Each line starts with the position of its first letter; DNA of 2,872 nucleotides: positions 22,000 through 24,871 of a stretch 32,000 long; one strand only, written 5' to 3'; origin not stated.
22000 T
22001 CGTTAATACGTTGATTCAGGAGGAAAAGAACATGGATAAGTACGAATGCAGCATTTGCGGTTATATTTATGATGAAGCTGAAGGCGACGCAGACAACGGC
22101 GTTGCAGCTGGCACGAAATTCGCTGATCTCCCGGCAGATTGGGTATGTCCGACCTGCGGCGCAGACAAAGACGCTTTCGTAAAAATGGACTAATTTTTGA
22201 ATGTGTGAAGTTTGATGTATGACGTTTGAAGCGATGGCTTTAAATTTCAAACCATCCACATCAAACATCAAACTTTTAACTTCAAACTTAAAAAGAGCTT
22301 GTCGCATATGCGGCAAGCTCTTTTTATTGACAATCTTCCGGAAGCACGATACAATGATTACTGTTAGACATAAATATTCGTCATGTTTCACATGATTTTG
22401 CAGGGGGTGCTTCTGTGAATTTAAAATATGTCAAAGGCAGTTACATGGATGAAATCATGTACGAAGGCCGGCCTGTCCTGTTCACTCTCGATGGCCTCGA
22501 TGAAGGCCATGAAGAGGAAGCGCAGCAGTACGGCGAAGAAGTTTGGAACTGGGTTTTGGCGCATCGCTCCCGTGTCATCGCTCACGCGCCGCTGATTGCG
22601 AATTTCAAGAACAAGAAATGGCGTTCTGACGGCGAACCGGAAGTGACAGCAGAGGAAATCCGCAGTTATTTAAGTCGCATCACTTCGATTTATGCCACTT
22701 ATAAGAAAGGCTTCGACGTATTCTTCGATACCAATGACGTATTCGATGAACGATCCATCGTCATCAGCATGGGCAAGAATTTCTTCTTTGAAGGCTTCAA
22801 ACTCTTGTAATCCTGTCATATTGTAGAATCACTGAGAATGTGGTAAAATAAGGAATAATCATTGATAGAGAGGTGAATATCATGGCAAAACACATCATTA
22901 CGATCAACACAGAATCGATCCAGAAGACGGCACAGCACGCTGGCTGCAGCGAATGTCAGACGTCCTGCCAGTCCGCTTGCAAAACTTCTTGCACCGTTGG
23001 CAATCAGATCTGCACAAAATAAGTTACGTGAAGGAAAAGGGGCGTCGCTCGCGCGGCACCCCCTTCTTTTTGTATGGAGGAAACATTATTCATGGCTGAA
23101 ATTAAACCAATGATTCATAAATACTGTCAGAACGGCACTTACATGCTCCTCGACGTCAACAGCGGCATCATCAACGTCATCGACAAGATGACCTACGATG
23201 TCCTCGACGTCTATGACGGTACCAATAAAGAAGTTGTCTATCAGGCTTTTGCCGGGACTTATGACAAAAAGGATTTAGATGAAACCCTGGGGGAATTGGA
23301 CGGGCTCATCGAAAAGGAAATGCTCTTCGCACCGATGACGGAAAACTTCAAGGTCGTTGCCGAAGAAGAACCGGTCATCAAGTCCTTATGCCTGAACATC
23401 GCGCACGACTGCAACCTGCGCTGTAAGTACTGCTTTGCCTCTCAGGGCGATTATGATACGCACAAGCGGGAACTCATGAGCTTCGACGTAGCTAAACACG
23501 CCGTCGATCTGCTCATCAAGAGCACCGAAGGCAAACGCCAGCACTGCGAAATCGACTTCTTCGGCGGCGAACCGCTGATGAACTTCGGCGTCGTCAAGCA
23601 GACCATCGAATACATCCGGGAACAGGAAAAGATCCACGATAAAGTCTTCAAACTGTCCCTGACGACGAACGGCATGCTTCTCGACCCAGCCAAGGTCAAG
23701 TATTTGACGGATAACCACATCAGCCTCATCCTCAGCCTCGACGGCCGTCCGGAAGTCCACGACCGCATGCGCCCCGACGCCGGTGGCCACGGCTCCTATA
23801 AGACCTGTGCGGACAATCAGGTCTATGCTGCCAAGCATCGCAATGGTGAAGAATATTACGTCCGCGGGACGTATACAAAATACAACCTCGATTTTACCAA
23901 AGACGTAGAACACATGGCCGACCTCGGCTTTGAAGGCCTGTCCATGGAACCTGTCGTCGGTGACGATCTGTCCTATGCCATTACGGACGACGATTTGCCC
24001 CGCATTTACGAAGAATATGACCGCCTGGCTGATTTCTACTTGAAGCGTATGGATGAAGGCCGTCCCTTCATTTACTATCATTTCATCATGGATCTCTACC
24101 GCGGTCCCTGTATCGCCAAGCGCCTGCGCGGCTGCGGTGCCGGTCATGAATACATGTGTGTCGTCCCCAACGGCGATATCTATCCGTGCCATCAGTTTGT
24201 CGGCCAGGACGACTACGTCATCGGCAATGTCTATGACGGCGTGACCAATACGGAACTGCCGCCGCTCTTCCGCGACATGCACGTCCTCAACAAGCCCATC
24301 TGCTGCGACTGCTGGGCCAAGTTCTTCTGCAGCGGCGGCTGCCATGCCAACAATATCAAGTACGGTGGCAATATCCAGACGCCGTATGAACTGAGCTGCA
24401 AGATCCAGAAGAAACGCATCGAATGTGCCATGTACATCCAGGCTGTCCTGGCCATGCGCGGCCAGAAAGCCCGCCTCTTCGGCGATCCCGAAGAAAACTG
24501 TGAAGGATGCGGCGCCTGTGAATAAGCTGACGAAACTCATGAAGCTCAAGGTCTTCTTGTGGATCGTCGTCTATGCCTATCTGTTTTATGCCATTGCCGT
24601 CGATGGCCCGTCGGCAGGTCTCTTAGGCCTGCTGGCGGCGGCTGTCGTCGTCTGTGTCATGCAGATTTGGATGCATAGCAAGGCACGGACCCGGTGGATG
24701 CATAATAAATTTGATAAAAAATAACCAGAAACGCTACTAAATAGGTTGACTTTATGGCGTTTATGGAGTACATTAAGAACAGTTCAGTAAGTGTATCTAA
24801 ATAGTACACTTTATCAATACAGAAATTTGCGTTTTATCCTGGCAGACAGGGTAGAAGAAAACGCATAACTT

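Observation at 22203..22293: Dispersed 7-nt-periodic 3'-UTR element family (8 or more loci in 32 kb) that I cannot assign to a known repeat class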

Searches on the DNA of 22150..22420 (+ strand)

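Call 70: search_dna_similar(query=window:22194-22330:+, collection=plasmids, mode=distant, max_evalue=0.01, max_rows=15)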
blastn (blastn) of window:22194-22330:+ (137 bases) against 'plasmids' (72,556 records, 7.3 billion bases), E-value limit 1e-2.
No match.

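Call 72: search_rna_families(source=window, start=22150, end=22420, threshold=evalue, max_evalue=1)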
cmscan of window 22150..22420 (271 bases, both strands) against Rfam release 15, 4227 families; matches with E-value up to 1: 11.
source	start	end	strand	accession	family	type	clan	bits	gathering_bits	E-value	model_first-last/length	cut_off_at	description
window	22287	22391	-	RF02449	ncr1015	Gene; sRNA;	-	24.5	60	0.17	1-121/121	no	Bacillus sRNA ncr1015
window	22290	22325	+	RF04134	MIR7504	Gene; miRNA;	-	24.1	83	0.037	1-124/124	no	MIR7504 microRNA precursor family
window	22189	22327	+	RF02363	Yfr11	Gene; sRNA;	-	23.8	44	0.09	1-144/144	no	Cyanobacterial functional RNA 11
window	22286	22323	+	RF02503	Atu_C9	Gene; sRNA;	-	21.5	40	0.00066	157-192/192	no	Rhizobiales sRNA Atu_C9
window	22202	22286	-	RF03818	MIR7994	Gene; miRNA;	-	20.5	100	0.13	1-90/90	no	MIR7994 microRNA precursor family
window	22208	22289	-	RF03303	mir-973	Gene; miRNA;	-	20.4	63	0.16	1-84/84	no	mir-973 microRNA precursor family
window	22199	22277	-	RF03722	MIR4378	Gene; miRNA;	-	20.4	90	0.21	1-91/91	no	MIR4378 microRNA precursor family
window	22271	22338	+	RF02748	FtrB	Gene; sRNA;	-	20.4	66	0.38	1-115/115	no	Francisella sRNA B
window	22293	22324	+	RF03601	MIR7993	Gene; miRNA;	-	18.6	100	0.66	1-138/138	no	MIR7993 microRNA precursor family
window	22197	22279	-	RF03992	mir-6302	Gene; miRNA;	-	17.8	90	0.31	1-79/79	no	mir-6302 microRNA precursor family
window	22210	22325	+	RF02345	ar15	Gene; sRNA;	CL00108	16.2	40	0.45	1-112/112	no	Alphaproteobacterial ar15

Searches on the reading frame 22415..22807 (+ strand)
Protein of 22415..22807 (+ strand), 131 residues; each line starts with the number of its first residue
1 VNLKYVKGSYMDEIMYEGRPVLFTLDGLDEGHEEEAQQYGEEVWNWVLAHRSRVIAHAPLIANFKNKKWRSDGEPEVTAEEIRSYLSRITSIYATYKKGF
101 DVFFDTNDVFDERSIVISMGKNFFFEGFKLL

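Call 67: search_protein_families(library=pfam, proteins=[window:22415-22807:+], max_evalue=0.1)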
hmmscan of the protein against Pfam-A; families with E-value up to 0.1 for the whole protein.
window:22415-22807:+ (131 aa): 2 families
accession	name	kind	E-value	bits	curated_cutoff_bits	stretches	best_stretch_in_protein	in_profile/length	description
PF10020.14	DUF2262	-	0.00068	20.6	29.8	1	9-122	15-134/142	Uncharacterized protein conserved in bacteria (DUF2262)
PF18734.6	HEPN_AbiU2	-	0.029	14.3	26.8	1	36-95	112-167/193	AbiU2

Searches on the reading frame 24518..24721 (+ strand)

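Call 67: search_protein_families(library=pfam, proteins=[window:24518-24721:+], max_evalue=0.1)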
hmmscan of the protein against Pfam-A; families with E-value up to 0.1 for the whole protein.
window:24518-24721:+ (68 aa): 1 family
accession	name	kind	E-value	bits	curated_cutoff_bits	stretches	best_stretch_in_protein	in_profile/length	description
PF24838.2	8xMP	-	0.086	13.1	30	1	13-66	24-82/136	Octameric membrane protein family (8xMP)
